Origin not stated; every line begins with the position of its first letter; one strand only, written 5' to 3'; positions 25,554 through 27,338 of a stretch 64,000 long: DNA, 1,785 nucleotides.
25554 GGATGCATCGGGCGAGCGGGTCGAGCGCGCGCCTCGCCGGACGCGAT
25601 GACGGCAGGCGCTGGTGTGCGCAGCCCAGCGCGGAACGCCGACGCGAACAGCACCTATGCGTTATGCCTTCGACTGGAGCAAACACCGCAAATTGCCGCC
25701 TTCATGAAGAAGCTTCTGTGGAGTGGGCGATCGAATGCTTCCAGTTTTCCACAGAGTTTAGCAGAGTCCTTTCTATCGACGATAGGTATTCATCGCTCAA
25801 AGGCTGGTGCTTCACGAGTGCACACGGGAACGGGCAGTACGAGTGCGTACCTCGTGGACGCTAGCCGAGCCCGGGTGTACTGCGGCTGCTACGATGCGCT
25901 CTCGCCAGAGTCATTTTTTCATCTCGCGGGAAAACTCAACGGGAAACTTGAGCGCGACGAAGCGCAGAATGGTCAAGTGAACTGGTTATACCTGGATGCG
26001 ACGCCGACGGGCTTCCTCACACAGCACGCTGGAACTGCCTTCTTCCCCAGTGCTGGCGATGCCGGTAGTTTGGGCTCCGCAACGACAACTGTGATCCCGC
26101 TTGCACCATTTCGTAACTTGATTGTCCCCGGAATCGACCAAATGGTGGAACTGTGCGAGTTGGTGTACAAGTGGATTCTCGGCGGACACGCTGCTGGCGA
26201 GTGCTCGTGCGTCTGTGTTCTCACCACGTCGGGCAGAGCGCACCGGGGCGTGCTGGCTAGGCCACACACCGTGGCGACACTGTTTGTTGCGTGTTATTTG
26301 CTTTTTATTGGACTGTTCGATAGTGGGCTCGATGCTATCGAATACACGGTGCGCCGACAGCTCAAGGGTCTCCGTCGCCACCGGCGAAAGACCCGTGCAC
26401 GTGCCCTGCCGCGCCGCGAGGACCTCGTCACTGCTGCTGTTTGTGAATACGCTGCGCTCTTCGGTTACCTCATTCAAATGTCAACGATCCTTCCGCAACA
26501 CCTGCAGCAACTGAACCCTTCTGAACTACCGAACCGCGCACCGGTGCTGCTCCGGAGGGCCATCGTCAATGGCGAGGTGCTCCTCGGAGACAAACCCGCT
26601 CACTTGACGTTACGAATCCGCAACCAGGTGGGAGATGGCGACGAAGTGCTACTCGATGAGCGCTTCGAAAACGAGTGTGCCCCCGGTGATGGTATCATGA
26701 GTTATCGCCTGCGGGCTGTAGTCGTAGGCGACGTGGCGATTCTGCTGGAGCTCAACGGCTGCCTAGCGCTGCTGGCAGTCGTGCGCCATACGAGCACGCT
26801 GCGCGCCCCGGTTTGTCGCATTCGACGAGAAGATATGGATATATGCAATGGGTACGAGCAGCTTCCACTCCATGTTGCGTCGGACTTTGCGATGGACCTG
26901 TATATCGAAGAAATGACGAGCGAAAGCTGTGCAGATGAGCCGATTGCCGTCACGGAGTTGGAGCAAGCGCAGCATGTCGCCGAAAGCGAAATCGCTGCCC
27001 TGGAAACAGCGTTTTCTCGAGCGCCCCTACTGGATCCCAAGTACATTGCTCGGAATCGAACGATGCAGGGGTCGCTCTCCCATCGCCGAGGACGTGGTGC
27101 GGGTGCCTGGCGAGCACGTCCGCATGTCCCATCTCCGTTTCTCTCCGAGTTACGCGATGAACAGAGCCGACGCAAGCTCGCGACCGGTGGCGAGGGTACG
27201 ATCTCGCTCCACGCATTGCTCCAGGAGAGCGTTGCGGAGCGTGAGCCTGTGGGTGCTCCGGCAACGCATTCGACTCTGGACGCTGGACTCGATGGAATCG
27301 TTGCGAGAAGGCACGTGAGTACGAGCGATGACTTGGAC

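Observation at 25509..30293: Formin with N-terminal PTEN-like domain (plant class-II-like architecture) carrying a degenerate P-loop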

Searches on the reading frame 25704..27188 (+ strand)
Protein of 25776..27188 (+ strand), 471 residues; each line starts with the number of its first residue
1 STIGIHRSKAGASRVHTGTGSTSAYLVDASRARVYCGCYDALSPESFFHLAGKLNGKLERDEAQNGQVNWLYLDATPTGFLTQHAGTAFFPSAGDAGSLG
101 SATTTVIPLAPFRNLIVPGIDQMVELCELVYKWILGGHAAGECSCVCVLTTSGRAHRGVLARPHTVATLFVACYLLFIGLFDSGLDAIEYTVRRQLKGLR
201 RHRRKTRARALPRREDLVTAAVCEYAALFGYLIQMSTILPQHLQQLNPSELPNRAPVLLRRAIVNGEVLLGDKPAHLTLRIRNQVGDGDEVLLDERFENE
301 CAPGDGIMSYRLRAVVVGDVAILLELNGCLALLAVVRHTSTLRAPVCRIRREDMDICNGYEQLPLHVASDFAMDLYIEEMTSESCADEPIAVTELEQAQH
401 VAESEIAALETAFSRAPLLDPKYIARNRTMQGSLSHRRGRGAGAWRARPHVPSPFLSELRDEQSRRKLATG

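Call 5: find_homologous_proteins(query=window:25776-27188:+, max_evalue=0.001)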
Query window:25776-27188:+ (471 aa): 1 proteins with E <= 0.001 among 8000 candidates.
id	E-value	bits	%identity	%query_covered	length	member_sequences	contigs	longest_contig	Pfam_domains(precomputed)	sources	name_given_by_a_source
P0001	5.2e-107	377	58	67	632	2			-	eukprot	eukprot:ctg_1797.g536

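Call 6: search_solved_structures(query=window:25776-27188:+, max_evalue=10, show_alignments=3)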
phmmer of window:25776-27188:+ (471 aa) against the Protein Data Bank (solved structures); distinct sequences matched with E-value up to 10: 0.

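Call 17: find_encoding_contigs(protein=P0001, flank=6000, max_places=3)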
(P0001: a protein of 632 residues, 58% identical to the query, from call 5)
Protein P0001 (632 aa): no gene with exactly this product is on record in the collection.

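Call 31: search_protein_representatives(protein=window:25896-27098:+)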
Query: 401 residues. Proteins with E-value up to 0.001 (for the whole library): 6; up to 1e-10: 1; up to 1e-30: 1. The best 6 are listed.
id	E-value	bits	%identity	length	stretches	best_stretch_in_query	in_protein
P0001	1.3e-103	363.8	60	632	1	112-398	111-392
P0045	3.6e-08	49.6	29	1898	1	71-344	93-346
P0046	3.6e-06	43.1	24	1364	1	64-340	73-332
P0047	2.2e-05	40.5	27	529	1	64-340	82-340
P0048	1.0e-04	38.3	26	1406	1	60-343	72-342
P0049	1.2e-04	38.0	25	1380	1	63-341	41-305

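Call 32: search_protein_families(library=pfam, proteins=[P0045, P0046, P0047, P0048, P0049], max_evalue=0.01)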
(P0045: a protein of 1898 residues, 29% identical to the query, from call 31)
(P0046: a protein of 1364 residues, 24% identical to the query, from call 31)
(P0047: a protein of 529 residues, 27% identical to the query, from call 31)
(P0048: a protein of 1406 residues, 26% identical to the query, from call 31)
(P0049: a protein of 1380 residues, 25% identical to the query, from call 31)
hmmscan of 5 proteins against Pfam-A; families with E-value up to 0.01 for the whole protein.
P0045 (1898 aa): 0 families

P0046 (1364 aa): 1 family
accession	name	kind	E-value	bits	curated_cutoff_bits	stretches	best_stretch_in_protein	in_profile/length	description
PF02181.28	FH2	-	5.5e-78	263.1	34.8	2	870-1174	5-304/372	Formin Homology 2 Domain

P0047 (529 aa): 1 family
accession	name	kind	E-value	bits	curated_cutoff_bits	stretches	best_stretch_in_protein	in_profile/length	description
PF10409.15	PTEN_C2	-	0.0046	17.1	27.1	1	207-337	3-131/133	C2 domain of PTEN tumour-suppressor protein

P0048 (1406 aa): 1 family
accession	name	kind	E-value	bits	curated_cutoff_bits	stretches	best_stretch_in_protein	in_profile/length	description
PF02181.28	FH2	-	5.5e-69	233.5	34.8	2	783-1093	4-304/372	Formin Homology 2 Domain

P0049 (1380 aa): 2 families
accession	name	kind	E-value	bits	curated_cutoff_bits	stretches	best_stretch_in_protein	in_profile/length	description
PF02181.28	FH2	-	3e-69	234.4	34.8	2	845-1156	4-305/372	Formin Homology 2 Domain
PF10409.15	PTEN_C2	-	2.3e-05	24.5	27.1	1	168-303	2-133/133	C2 domain of PTEN tumour-suppressor protein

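Call 37: search_solved_structures(query=A3, max_evalue=10, show_alignments=2)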
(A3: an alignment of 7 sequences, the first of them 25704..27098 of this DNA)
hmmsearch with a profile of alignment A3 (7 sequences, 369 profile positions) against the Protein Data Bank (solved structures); distinct sequences matched with E-value up to 10: 2.
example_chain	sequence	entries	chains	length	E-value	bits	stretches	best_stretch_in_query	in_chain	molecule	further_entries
3n0a_A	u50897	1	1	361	0.52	12.3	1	91-115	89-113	Tyrosine-protein phosphatase auxilin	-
3gwh_A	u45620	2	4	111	0.61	12.1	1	187-252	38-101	Transcriptional antiterminator (BglG family)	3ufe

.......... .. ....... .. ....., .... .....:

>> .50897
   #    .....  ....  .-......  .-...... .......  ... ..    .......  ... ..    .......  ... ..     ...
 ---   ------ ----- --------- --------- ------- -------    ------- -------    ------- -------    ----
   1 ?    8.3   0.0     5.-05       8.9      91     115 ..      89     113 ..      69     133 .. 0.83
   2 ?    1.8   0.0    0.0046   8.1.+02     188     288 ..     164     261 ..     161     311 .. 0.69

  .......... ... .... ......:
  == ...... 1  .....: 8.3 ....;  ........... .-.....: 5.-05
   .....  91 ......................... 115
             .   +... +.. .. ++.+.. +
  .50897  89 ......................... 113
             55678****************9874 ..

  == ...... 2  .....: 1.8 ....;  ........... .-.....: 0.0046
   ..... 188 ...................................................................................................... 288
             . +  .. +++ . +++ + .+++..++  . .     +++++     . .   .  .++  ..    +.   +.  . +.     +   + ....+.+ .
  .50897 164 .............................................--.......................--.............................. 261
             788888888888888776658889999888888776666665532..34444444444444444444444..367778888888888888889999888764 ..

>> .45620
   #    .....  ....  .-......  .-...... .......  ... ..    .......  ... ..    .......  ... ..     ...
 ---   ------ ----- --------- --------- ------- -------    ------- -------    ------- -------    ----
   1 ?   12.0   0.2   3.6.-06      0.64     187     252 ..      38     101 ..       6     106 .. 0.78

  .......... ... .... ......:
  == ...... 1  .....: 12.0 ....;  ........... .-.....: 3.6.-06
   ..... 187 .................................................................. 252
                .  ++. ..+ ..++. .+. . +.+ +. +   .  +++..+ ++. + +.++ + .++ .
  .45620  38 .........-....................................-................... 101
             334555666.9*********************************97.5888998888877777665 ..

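Call 39: find_homologous_proteins(query=A3, max_evalue=0.001)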
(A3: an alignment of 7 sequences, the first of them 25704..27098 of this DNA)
Query A3 (7 sequences) (465 aa, profile of the alignment): 1 proteins with E <= 0.001 among 8000 candidates.
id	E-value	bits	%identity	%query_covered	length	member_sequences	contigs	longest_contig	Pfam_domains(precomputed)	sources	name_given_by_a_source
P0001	5.4e-45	172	60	61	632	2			-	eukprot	eukprot:ctg_1797.g536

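Call 52: predict_structure(alignment_id=A4)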
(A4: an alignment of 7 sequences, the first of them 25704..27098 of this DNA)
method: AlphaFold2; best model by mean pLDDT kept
length: 465 residues; sequences in the alignment: 7
mean_pLDDT: 61.3   pTM: 0.68
mean pLDDT of the five models: 61.3, 58.2, 57.2, 55.2, 42.0
residues with pLDDT >= 90: 11; 70-90: 182; 50-70: 123; < 50: 149
segments of 3 or more residues with pLDDT < 50: 1-58, 60-67, 110-113, 115-125, 135-138, 177-185, 223-239, 310-314, 318-325, 443-465
pLDDT, mean of each block of 10 residues (from residue 1): 23 25 23 24 31 40 45 57 63 72 58 45 50 55 77 80 70 57 56 84 79 76 46 42 77 79 57 63 88 84 72 48 50 82 83 78 84 86 67 90 74 67 76 69 46 35 33
secondary structure, 60 per line:
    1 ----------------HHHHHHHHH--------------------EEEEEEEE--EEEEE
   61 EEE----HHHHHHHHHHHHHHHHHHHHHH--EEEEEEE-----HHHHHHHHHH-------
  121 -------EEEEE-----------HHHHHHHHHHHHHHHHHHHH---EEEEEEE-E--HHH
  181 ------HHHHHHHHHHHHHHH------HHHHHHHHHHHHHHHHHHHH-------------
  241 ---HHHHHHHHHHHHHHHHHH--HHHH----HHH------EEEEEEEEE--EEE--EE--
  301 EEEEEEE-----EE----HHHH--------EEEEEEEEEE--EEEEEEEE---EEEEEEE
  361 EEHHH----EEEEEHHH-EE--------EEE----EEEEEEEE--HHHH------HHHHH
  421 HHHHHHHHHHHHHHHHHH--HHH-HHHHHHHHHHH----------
elements in order: H17-25 E46-53 E56-63 H68-89 E92-98 H104-113 E128-132 H144-163 E167-173 H187-201 H208-227 H244-261 H264-267 E281-289 E292-294 E301-307 H319-322 E331-340 E343-350 E354-362 E370-374 E389-391 E396-403 H406-409 H416-438 H445-455

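Call 54: fold_search(model_id=the predicted structure, library=pdb)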
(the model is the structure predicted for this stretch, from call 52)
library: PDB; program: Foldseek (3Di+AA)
matches with E <= 10: 471; with E <= 0.001: 32
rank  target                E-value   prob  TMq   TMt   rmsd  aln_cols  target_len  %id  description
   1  3n0a                  5.5e-14  1.00  0.44  0.59   8.3       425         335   12  Crystal structure of auxilin (40-400) (released 2010-09-22)
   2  3v0e                  3.1e-13  1.00  0.44  0.60   7.2       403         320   12  Crystal structure of Ciona intestinalis voltage sensor-containing phosphatase (Ci-VSP), residues 256-576(C363S) (released 2012-05-09)
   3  5bug_A                9.3e-13  1.00  0.44  0.61   5.6       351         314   11  Crystal structure of human phosphatase PTEN oxidized by H2O2 (released 2015-10-07)
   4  3awf_C                2.0e-12  1.00  0.41  0.58   8.4       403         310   12  Crystal structure of Pten-like domain of Ci-VSP (236-576) (released 2011-05-04)
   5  1d5r                  5.0e-12  1.00  0.42  0.61   6.5       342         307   11  Crystal Structure of the PTEN Tumor Suppressor (released 1999-11-04)
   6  3awf_A                8.3e-12  1.00  0.43  0.62   6.2       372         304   13  Crystal structure of Pten-like domain of Ci-VSP (236-576) (released 2011-05-04)
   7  3awg_B                9.9e-12  1.00  0.41  0.58   9.3       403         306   10  Crystal structure of Pten-like domain of Ci-VSP G356A mutant (248-576) (released 2011-05-04)
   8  3awe_C                1.2e-11  1.00  0.45  0.64   6.5       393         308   12  Crystal structure of Pten-like domain of Ci-VSP (248-576) (released 2011-05-04)
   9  3v0d_A                1.4e-11  1.00  0.40  0.54   6.7       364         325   11  Crystal structure of Ciona intestinalis voltage sensor-containing phosphatase (Ci-VSP), residues 241-576(C363S) (released 2012-05-09)
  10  3awe_B                1.5e-11  1.00  0.44  0.63   6.5       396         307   12  Crystal structure of Pten-like domain of Ci-VSP (248-576) (released 2011-05-04)
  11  3v0g_A                1.6e-11  1.00  0.39  0.54   8.6       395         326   11  Crystal structure of Ciona intestinalis voltage sensor-containing phosphatase (Ci-VSP), residues 241-576(C363S), form  (released 2012-05-09)
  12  7jul                  1.8e-11  1.00  0.42  0.59   6.4       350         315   11  Crystal structure of non phosphorylated PTEN (n-crPTEN-13sp-T1, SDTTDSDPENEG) (released 2021-08-11)
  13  7juk                  2.1e-11  1.00  0.44  0.62   5.4       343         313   12  Crystal structure of PTEN with a tetra-phosphorylated tail (4p-crPTEN-13sp-T2, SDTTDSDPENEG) (released 2021-10-13)
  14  3awg_C                2.2e-11  1.00  0.44  0.62   7.1       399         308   12  Crystal structure of Pten-like domain of Ci-VSP G356A mutant (248-576) (released 2011-05-04)
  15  3awe_A                2.5e-11  1.00  0.42  0.60   6.5       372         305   12  Crystal structure of Pten-like domain of Ci-VSP (248-576) (released 2011-05-04)
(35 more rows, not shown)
